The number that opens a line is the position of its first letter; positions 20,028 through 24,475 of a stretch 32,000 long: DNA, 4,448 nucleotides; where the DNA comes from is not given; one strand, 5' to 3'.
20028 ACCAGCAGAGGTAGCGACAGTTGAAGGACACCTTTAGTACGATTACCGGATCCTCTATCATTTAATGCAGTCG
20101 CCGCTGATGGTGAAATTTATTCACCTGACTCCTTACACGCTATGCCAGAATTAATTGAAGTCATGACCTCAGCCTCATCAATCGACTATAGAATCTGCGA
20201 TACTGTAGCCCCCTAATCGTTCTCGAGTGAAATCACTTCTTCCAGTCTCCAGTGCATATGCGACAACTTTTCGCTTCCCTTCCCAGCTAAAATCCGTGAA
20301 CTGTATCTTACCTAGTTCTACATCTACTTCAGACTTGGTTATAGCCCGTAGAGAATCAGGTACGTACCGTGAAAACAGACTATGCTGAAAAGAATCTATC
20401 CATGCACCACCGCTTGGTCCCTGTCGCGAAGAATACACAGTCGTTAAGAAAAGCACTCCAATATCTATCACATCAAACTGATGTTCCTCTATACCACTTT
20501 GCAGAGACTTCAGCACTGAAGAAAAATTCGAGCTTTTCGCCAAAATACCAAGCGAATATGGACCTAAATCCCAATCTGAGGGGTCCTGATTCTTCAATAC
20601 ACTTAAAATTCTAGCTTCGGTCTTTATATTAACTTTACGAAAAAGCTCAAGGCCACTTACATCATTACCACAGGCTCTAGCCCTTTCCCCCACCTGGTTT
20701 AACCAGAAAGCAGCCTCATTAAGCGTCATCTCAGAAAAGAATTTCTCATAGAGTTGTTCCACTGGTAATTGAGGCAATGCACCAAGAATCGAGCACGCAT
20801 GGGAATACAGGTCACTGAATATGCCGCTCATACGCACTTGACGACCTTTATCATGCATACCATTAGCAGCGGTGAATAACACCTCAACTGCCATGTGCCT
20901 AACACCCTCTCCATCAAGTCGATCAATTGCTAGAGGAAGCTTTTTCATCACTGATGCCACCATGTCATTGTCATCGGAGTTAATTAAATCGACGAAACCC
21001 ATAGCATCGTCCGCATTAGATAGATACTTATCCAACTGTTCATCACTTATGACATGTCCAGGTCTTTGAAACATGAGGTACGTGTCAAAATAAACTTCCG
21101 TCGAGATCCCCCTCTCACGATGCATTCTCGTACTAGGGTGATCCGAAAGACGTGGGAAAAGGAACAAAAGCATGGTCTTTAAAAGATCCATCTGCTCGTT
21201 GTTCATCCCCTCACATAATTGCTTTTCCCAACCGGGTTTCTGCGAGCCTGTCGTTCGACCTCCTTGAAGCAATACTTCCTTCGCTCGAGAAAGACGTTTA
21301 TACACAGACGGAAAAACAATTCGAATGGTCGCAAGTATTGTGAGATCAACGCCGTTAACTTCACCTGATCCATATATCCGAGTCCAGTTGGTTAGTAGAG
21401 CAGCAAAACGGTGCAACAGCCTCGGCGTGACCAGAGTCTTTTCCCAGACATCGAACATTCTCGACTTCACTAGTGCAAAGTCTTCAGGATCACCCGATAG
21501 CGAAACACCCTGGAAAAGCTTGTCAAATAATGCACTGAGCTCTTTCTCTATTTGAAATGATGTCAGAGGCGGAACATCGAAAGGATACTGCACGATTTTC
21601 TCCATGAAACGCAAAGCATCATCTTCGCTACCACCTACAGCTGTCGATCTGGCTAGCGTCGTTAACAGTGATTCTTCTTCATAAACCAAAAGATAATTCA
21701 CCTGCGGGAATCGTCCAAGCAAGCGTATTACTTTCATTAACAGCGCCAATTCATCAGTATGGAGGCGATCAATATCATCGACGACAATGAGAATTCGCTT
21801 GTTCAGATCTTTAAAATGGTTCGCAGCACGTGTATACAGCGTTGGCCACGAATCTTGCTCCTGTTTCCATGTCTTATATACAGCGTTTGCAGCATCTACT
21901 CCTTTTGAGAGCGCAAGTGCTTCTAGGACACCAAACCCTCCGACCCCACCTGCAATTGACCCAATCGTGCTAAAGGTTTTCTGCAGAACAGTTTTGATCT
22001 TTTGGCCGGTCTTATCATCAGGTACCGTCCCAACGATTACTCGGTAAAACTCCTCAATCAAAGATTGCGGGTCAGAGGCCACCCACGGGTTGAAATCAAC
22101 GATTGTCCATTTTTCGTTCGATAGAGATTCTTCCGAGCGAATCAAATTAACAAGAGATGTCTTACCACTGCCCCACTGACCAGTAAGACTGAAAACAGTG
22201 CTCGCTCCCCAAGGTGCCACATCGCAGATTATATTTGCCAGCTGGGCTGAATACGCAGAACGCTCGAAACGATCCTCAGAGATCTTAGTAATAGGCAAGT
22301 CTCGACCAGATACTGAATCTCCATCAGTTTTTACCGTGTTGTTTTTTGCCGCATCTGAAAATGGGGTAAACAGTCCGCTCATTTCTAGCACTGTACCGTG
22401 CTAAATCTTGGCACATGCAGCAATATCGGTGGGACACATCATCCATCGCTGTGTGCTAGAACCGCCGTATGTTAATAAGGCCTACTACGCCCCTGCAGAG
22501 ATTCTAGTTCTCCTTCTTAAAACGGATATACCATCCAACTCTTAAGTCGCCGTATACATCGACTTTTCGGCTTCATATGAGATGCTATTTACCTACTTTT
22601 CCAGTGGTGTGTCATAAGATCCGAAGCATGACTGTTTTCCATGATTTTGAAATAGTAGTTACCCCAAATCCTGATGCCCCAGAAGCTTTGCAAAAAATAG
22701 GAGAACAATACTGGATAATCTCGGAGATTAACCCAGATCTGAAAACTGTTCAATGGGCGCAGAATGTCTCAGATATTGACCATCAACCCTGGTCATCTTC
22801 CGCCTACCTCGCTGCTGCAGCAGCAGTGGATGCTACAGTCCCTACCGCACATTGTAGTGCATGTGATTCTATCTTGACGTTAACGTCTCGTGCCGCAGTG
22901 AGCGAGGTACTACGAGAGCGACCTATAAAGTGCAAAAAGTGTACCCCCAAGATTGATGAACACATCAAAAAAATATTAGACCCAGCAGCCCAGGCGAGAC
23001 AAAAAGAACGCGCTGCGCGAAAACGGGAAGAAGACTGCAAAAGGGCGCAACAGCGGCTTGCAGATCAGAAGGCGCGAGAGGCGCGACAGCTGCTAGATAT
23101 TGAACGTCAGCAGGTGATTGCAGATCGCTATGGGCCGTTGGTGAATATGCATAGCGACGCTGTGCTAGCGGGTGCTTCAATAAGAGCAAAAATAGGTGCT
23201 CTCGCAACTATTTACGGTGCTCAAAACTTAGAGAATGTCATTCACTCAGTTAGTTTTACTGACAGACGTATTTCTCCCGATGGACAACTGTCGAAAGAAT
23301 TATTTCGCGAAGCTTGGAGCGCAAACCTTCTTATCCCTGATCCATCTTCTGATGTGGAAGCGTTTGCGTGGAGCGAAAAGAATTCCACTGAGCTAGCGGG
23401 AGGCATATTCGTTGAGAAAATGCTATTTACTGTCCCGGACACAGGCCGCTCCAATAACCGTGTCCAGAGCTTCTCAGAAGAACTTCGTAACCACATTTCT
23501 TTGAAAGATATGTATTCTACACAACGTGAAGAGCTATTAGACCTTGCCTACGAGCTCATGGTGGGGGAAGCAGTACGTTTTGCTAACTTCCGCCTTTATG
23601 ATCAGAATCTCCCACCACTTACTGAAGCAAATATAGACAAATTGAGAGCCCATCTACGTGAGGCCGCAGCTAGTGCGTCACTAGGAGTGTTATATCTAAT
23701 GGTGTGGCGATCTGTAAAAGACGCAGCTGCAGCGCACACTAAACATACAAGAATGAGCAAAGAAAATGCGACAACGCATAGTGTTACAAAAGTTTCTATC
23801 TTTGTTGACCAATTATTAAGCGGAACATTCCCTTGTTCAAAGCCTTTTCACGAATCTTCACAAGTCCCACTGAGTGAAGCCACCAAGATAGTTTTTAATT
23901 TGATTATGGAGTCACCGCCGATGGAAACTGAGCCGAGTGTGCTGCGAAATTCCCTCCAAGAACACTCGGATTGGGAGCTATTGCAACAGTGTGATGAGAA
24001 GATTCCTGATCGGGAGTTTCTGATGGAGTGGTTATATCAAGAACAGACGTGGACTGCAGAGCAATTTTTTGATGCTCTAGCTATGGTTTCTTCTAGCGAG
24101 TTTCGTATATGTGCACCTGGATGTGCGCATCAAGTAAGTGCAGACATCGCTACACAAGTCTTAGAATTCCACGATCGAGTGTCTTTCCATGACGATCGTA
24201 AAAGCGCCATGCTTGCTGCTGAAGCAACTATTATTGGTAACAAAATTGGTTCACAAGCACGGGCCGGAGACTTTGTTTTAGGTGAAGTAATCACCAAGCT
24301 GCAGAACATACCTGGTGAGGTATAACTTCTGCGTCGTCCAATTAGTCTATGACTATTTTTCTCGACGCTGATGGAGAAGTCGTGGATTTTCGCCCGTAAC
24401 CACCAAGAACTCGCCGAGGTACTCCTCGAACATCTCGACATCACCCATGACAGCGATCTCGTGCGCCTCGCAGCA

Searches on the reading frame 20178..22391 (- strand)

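Call 11: search_protein_families(library=pfam, proteins=[window:20178-22391:-], max_evalue=0.01)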
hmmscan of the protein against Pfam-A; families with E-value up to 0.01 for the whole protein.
window:20178-22391:- (737 aa): 4 families
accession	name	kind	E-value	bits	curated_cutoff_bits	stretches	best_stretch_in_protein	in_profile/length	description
PF07693.20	KAP_NTPase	-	7.4e-85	285.2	20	1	44-340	1-293/293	KAP family P-loop domain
PF13191.12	AAA_16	-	2.3e-05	25.4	32.6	1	43-230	4-162/167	AAA ATPase domain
PF13401.12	AAA_22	-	0.00011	22.9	27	1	67-220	8-106/130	AAA domain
PF25199.1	nSTAND_NTPase5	-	0.0046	17.2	34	0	38-97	15-73/145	Novel STAND NTPase 5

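Call 12: search_protein_families(library=phrogs, proteins=[window:20178-22391:-], max_evalue=0.001)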
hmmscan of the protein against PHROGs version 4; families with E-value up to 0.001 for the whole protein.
window:20178-22391:- (737 aa): 1 family
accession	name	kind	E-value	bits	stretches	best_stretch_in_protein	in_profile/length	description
phrog_8614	-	unknown function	4.6e-18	66.5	2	36-104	16-81/489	-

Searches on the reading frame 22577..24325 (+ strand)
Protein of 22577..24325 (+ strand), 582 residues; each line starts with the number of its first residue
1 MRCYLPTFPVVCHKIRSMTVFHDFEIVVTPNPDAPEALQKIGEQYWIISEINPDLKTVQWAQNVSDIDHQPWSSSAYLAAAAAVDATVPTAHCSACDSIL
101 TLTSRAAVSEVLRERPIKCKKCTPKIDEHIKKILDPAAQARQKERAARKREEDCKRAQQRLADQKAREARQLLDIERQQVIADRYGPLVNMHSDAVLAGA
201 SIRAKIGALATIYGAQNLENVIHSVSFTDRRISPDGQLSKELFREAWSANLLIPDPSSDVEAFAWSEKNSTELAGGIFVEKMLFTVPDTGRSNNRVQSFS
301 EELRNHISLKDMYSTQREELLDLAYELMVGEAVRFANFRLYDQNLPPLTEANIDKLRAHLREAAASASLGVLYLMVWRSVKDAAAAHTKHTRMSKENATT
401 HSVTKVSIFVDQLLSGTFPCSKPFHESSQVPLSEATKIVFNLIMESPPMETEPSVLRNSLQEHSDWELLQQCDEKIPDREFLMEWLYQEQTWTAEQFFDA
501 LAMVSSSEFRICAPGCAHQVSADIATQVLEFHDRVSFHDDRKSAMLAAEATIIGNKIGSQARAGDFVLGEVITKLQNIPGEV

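Call 11: search_protein_families(library=pfam, proteins=[window:22577-24325:+], max_evalue=0.01)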
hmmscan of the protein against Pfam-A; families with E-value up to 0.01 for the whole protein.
window:22577-24325:+ (582 aa): 0 families

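Call 12: search_protein_families(library=phrogs, proteins=[window:22577-24325:+], max_evalue=0.001)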
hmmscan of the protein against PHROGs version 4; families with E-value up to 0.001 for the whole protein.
window:22577-24325:+ (582 aa): 0 families

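Call 30: find_encoding_contigs(protein=window:22577-24325:+, flank=10000, max_places=2)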
Protein window:22577-24325:+ (582 aa): 1 contig read that carries it; 1 place shown.
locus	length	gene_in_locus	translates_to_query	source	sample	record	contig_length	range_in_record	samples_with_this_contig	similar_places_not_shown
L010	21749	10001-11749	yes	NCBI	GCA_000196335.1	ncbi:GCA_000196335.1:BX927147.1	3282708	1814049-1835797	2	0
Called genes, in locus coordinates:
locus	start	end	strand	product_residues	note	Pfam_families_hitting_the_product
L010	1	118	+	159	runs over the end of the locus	PF00782:DSPc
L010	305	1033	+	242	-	-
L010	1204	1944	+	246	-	PF00392:GntR, PF07729:FCD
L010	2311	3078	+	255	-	PF22322:DUF6973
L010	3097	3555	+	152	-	-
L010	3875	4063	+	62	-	-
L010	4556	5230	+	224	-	-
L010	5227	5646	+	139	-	-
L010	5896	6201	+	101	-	-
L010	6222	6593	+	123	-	-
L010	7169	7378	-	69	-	-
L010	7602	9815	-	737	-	PF07693:KAP_NTPase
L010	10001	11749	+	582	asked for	-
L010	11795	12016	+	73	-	-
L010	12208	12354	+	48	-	-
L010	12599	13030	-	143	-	-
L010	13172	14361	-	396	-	PF01527:HTH_Tnp_1, PF06056:Terminase_5 (faint), PF13384:HTH_23 (faint), PF13518:HTH_28 (faint), PF13276:HTH_21, PF00665:rve, PF13683:rve_3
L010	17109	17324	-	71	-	-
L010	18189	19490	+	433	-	-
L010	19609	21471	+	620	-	PF01368:DHH, PF17768:RecJ_OB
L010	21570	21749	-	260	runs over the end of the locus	-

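Call 52: search_protein_families(library=pfam, proteins=[L010:18189-19490:+, L010:4556-5230:+], max_evalue=0.05)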
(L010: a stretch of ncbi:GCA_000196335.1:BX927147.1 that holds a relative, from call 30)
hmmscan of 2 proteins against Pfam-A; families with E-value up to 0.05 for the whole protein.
L010:18189-19490:+ (433 aa): 0 families

L010:4556-5230:+ (224 aa): 0 families

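Call 53: search_protein_families(library=pfam, proteins=[L010:3097-3555:+, L010:3875-4063:+, L010:5227-5646:+], max_evalue=0.05)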
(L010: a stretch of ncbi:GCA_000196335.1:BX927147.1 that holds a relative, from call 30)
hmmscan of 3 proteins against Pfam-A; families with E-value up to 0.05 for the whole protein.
L010:3097-3555:+ (152 aa): 1 family
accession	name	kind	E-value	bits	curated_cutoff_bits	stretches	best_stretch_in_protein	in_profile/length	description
PF22783.1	BapA_N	-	0.026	14.7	27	1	74-129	59-106/123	BapA, prefix-like domain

L010:3875-4063:+ (62 aa): 0 families

L010:5227-5646:+ (139 aa): 0 families

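Call 76: find_homologous_proteins(query=L010:19609-21471:+, max_evalue=1e-50)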
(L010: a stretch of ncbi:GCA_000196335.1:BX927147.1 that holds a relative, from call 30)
Query L010:19609-21471:+ (620 aa): 159 proteins with E <= 1e-50 among 8000 candidates; the best 120 are listed.
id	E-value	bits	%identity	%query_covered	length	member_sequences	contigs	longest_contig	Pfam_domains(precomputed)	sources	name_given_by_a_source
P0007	0.0e+0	1396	100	100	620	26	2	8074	PF01368.28,PF17768.8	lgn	-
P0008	7.1e-205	700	53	97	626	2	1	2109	PF01368.28,PF17768.8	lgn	-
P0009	7.8e-174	598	48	97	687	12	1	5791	PF01368.28,PF17768.8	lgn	-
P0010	1.7e-164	567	45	97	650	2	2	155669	PF01368.28,PF17768.8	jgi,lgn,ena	jgi:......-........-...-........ exonuclease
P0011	3.0e-164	566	46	97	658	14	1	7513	PF01368.28,PF17768.8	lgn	-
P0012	1.2e-158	547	45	99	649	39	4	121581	PF01368.28,PF17768.8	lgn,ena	-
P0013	1.8e-158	547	46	97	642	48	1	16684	PF01368.28,PF17768.8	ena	-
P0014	3.6e-158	546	45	98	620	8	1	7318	PF01368.28,PF17768.8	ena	-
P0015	2.3e-157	543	44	99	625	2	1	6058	PF01368.28,PF17768.8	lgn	-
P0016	6.3e-156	538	45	96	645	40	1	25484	PF01368.28,PF17768.8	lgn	-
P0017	1.8e-154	534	44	96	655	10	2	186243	PF01368.28,PF17768.8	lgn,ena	-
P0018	9.6e-154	531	42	98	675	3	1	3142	PF01368.28,PF17768.8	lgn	-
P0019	2.1e-153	530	44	96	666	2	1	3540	PF01368.28,PF17768.8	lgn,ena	-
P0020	5.1e-153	529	43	99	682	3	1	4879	PF01368.28,PF17768.8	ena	-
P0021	5.3e-153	529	44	99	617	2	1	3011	PF01368.28,PF17768.8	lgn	-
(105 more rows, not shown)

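Call 77: find_encoding_contigs(protein=P0007, flank=10000, max_places=2)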
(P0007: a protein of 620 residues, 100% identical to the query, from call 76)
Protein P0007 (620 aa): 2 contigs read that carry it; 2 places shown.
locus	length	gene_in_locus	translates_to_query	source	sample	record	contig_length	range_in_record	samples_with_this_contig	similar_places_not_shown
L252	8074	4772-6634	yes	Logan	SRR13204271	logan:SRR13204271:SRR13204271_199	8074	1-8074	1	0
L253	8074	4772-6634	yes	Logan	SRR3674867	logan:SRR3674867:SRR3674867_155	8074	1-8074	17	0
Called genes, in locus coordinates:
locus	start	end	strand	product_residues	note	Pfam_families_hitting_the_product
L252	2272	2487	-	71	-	-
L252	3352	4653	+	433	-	-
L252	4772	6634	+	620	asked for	PF01368:DHH, PF17768:RecJ_OB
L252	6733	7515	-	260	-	-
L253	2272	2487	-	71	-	-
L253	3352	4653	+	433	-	-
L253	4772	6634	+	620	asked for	PF01368:DHH, PF17768:RecJ_OB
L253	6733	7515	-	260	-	-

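Call 100: search_solved_structures(query=window:22577-24325:+, max_evalue=1)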
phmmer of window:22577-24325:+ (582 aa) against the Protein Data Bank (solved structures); distinct sequences matched with E-value up to 1: 1.
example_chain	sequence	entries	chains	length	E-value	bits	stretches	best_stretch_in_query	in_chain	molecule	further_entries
3wxx_B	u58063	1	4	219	0.11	14.3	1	115-236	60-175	AopB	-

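Call 101: search_solved_structures(query=L010:18189-19490:+, max_evalue=1)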
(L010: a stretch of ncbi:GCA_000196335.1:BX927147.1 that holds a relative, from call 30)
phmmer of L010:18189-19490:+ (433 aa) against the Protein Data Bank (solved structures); distinct sequences matched with E-value up to 1: 0.
